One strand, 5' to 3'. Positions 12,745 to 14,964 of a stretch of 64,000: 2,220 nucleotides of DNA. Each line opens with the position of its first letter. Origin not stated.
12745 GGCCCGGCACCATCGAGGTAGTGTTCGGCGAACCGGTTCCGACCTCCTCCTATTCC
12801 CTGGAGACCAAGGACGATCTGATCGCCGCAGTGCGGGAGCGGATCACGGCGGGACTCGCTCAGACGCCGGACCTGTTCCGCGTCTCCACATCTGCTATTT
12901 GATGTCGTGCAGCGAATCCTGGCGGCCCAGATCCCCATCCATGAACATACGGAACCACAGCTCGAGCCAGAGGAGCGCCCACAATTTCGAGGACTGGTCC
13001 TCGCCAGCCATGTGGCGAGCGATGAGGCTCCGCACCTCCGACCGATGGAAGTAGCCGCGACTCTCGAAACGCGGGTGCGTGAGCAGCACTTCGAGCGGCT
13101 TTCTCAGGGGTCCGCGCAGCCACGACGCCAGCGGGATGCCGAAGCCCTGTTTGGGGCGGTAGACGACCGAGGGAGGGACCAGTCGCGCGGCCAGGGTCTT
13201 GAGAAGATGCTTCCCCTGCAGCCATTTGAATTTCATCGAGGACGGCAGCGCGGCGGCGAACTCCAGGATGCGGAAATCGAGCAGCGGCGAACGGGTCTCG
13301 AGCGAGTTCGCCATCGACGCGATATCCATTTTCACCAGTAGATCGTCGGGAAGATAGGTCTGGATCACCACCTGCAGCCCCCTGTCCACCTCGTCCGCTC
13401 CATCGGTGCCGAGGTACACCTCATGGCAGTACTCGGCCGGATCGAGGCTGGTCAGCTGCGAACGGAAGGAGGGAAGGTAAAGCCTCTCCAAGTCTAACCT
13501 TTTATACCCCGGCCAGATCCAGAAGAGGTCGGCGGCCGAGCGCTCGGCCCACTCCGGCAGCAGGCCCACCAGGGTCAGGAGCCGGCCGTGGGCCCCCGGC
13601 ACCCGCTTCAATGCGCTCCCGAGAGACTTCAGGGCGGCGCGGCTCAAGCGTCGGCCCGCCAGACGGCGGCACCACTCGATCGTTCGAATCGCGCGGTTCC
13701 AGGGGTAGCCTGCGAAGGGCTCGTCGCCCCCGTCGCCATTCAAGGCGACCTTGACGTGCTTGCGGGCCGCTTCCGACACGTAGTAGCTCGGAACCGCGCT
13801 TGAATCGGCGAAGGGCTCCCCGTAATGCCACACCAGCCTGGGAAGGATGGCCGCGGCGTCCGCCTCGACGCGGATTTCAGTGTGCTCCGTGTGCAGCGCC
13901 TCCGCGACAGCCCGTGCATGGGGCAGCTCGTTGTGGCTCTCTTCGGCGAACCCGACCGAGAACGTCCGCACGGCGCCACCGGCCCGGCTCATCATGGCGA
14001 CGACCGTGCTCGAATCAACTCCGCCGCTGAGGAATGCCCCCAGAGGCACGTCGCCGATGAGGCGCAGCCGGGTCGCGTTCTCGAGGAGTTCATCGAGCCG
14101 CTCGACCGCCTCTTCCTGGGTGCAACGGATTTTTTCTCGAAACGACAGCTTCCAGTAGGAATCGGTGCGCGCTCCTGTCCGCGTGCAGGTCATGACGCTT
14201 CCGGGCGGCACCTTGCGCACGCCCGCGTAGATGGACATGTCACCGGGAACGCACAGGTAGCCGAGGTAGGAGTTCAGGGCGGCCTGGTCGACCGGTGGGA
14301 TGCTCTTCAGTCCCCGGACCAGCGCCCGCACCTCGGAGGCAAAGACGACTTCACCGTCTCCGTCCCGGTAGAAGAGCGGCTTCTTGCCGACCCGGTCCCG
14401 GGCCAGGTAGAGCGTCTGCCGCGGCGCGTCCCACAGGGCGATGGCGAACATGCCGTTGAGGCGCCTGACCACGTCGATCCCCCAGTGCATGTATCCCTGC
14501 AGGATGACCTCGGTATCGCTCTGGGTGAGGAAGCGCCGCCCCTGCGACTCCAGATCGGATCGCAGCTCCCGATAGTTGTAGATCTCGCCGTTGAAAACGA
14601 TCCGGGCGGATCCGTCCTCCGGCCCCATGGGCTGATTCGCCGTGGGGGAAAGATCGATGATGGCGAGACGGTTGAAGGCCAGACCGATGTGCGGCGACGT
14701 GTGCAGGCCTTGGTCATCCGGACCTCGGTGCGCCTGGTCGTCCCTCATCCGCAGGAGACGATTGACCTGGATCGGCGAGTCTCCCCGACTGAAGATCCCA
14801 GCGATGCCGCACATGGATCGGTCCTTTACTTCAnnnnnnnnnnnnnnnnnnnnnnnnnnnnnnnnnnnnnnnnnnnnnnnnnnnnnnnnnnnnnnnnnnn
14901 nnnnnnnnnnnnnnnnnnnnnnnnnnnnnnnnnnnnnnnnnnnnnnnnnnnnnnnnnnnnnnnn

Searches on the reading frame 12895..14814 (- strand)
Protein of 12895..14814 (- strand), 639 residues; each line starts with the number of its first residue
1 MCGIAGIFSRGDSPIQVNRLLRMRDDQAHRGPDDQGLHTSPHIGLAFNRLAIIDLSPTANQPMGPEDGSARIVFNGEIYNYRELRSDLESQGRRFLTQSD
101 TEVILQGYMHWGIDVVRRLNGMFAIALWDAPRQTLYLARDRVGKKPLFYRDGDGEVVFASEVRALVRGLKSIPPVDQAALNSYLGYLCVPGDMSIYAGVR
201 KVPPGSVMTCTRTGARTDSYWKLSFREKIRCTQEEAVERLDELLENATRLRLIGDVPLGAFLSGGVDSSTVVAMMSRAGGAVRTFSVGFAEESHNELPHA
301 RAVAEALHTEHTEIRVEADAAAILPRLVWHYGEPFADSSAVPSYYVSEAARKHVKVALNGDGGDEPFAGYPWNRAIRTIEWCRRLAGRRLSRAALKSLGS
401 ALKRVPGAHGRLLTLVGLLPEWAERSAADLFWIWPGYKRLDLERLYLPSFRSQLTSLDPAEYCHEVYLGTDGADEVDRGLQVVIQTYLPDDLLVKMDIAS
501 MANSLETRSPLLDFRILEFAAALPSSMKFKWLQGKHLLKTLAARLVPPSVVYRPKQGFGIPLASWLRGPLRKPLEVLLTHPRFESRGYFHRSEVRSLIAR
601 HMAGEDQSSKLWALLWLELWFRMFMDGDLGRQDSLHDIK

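Call 72: search_protein_families(library=pfam, proteins=[window:12895-14814:-], max_evalue=0.001)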
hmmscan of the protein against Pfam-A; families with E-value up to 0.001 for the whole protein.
window:12895-14814:- (639 aa): 6 families
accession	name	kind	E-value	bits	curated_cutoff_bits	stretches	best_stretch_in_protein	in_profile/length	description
PF00733.27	Asn_synthase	-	1.1e-95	321.7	21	1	240-622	2-354/354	Asparagine synthase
PF13537.11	GATase_7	-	7.3e-43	145.9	25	1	48-166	2-122/123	Glutamine amidotransferase domain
PF13522.11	GATase_6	-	2.8e-41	141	27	1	32-161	1-130/130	Glutamine amidotransferase domain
PF06508.19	QueC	-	4e-06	26.9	22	1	261-317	5-61/210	Queuosine biosynthesis protein QueC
PF12481.13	DUF3700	-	1.2e-05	25.4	27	1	114-166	124-177/228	Aluminium induced protein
PF02540.23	NAD_synthase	-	0.00051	19.7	21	1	262-321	25-86/242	NAD synthase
